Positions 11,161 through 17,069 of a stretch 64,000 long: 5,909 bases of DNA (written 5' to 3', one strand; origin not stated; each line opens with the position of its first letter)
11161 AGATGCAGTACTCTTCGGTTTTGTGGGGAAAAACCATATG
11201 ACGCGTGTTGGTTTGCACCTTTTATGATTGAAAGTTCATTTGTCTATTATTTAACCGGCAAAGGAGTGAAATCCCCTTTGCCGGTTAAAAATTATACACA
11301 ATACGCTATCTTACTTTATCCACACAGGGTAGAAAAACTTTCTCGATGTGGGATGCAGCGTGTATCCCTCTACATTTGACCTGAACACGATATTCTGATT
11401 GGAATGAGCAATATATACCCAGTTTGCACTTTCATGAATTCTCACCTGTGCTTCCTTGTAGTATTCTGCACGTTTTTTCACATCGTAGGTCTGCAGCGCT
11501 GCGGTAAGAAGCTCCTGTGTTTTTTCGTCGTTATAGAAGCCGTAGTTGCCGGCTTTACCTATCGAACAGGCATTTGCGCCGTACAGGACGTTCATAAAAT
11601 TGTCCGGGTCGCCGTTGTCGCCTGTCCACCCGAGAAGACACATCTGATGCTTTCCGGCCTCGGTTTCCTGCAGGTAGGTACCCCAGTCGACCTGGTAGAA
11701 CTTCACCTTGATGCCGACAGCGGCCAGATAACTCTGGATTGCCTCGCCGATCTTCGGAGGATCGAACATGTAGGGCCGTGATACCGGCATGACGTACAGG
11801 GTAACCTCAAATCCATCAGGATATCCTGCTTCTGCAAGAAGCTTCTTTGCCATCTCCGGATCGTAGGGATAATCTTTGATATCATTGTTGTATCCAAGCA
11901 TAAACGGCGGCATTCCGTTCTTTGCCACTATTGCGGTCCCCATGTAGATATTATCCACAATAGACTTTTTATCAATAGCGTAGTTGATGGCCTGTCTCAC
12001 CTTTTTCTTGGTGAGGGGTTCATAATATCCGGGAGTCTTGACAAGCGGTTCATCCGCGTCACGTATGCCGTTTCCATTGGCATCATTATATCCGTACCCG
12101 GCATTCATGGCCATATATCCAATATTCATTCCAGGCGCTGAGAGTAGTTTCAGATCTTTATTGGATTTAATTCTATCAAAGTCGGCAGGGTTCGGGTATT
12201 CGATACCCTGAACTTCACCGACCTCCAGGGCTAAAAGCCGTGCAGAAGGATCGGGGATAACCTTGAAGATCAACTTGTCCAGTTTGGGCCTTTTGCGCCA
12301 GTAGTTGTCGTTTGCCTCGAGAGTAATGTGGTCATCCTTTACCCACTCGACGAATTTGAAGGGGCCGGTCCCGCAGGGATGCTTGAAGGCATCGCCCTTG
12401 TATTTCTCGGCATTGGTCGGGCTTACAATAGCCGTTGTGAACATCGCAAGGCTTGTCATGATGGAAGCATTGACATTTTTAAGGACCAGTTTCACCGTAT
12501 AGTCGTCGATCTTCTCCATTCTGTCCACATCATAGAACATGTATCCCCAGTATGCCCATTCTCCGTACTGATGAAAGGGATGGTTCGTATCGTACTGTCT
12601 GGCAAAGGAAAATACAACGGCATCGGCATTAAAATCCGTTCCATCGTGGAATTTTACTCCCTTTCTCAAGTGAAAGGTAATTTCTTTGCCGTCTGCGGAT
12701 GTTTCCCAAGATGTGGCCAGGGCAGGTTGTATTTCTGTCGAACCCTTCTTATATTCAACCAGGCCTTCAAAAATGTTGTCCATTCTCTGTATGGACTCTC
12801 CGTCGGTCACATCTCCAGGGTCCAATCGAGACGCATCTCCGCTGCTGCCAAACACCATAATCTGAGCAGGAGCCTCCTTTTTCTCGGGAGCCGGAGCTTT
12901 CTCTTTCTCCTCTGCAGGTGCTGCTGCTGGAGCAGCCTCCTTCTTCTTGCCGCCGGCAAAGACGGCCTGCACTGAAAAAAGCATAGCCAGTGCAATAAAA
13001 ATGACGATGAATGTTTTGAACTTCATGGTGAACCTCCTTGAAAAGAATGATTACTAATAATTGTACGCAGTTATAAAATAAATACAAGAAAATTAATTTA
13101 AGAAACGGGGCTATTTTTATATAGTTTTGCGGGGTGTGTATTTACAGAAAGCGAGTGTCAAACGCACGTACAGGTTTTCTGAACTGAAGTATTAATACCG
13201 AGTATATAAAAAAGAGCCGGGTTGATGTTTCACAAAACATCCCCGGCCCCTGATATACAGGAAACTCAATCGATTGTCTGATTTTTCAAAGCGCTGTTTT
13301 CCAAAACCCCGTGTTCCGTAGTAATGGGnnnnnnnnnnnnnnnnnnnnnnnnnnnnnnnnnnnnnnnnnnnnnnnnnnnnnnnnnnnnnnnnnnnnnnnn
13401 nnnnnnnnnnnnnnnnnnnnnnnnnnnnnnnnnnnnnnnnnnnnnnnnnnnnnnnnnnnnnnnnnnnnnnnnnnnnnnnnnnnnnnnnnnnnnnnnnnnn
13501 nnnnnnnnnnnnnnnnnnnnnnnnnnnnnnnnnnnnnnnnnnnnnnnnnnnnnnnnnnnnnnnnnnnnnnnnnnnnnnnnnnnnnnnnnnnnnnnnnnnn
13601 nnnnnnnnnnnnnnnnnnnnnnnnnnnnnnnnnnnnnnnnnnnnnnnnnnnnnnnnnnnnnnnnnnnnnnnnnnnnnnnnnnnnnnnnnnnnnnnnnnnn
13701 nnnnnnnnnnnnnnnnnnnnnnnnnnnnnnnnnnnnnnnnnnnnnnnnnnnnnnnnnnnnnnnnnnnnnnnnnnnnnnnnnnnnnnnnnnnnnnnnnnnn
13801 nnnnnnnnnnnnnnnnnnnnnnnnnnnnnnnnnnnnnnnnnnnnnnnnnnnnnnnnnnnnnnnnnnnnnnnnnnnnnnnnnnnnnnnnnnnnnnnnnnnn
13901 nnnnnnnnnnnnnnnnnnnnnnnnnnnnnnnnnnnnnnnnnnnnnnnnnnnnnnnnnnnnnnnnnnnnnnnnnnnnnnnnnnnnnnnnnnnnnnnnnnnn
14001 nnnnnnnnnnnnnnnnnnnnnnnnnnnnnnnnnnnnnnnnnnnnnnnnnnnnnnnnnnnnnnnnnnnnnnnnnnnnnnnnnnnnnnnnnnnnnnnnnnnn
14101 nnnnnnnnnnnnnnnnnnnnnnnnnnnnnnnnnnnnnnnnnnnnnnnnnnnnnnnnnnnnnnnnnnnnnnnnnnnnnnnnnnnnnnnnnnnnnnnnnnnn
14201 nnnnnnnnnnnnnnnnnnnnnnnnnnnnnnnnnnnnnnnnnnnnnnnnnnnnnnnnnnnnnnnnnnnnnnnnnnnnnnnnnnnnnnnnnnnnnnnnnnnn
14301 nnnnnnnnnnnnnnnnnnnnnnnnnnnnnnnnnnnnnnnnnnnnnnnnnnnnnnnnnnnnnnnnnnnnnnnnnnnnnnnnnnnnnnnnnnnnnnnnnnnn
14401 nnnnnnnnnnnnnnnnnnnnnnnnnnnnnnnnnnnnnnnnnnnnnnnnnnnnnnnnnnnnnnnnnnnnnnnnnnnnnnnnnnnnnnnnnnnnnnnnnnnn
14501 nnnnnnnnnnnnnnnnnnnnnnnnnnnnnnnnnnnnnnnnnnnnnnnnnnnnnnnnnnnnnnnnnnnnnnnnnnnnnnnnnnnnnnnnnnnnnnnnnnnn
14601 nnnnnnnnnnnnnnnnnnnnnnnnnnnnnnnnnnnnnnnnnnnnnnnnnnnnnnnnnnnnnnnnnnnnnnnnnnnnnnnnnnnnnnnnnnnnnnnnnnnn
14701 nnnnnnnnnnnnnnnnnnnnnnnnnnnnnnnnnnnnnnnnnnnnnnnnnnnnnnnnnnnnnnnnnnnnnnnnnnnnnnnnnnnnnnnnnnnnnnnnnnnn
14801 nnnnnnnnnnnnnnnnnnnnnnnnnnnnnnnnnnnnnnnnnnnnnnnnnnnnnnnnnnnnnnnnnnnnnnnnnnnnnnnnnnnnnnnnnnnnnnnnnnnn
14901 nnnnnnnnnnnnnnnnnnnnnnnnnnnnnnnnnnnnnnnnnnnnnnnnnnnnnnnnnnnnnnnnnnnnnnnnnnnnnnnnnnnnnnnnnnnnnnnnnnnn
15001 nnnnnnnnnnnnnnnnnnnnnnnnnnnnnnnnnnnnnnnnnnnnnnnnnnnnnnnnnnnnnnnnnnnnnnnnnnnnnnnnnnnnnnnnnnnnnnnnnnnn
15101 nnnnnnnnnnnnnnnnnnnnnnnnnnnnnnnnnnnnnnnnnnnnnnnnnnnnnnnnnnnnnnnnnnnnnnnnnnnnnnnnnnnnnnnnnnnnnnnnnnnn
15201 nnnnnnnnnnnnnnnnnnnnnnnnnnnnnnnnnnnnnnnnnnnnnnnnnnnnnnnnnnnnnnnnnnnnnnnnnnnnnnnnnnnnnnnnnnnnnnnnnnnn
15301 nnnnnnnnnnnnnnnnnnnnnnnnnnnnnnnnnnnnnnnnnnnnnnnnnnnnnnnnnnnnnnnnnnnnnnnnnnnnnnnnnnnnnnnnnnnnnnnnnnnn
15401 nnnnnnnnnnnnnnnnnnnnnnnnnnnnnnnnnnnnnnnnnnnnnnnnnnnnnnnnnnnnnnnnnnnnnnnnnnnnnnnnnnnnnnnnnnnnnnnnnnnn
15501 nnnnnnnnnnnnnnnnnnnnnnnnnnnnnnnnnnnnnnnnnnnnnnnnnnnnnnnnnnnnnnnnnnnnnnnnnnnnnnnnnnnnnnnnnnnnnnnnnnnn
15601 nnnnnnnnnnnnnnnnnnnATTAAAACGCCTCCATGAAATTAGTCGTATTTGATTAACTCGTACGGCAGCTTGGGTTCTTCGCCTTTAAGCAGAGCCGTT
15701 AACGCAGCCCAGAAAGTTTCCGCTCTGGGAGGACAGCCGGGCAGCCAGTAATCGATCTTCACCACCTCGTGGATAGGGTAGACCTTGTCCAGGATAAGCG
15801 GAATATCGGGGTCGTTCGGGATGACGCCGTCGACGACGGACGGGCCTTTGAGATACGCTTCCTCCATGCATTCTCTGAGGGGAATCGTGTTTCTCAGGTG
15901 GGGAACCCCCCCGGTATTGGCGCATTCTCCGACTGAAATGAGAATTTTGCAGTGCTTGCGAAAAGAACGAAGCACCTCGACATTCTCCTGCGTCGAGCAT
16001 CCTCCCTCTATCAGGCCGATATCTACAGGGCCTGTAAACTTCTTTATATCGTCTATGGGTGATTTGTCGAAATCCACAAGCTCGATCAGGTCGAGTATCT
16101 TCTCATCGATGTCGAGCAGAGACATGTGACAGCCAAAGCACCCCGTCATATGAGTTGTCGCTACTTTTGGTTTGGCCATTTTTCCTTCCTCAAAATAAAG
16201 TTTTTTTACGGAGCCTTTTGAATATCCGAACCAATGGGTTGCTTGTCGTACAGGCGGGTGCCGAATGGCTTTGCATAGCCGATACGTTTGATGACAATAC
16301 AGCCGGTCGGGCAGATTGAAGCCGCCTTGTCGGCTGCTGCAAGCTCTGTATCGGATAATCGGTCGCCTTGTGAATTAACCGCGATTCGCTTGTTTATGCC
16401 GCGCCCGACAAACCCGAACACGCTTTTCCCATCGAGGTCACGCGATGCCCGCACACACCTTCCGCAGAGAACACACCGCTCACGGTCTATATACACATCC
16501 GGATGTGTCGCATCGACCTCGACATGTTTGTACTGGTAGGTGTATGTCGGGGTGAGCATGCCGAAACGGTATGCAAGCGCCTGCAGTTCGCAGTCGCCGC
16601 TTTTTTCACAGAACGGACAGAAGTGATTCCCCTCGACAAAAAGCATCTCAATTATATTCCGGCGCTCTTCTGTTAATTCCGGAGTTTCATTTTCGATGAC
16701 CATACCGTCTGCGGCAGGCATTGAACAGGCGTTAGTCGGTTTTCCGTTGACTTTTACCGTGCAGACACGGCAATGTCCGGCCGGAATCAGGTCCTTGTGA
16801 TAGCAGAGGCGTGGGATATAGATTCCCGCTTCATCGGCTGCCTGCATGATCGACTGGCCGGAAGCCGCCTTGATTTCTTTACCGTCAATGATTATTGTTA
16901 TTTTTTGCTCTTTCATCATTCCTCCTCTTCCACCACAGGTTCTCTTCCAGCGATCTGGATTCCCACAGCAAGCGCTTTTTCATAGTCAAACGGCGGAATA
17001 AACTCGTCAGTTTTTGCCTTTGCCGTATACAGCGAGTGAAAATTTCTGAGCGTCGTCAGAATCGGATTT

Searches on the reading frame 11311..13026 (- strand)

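Call 16: search_protein_families(library=pfam, proteins=[window:11311-13026:-])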
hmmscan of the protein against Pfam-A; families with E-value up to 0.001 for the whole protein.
window:11311-13026:- (571 aa): 1 family
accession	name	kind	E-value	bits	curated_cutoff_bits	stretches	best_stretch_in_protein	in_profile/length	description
PF00496.27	SBP_bac_5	-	2.6e-110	369.5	32.4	1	98-484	1-363/368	Bacterial extracellular solute-binding proteins, family 5 Middle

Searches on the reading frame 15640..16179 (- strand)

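Call 68: search_protein_families(library=pfam, proteins=[window:15640-16179:-], max_evalue=0.00001)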
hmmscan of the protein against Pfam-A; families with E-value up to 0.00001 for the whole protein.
window:15640-16179:- (179 aa): 1 family
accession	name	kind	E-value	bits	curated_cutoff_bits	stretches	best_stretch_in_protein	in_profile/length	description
PF01058.29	Oxidored_q6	-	2.3e-28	98.9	27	1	14-163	1-128/128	NADH ubiquinone oxidoreductase, 20 Kd subunit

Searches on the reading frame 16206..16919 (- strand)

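Call 68: search_protein_families(library=pfam, proteins=[window:16206-16919:-], max_evalue=0.00001)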
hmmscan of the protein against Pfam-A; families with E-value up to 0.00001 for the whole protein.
window:16206-16919:- (237 aa): 5 families
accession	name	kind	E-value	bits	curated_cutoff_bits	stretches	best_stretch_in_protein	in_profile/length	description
PF13510.11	Fer2_4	-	3.3e-21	75.6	22.8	1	5-79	2-81/82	2Fe-2S iron-sulfur cluster binding domain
PF10588.14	NADH-G_4Fe-4S_3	-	8.4e-15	54.5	27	1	86-121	1-36/40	NADH-ubiquinone oxidoreductase-G iron-sulfur binding region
PF13459.11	Fer4_15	-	8.1e-13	49.3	22.4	1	142-210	1-66/66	4Fe-4S single cluster domain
PF22117.2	Fer4_Nqo3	-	2.7e-09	37.5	27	1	140-208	2-66/67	NADH-quinone oxidoreductase subunit 3, ferredoxin-like domain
PF00111.32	Fer2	-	3e-09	37.1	21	1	11-61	3-52/77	2Fe-2S iron-sulfur cluster binding domain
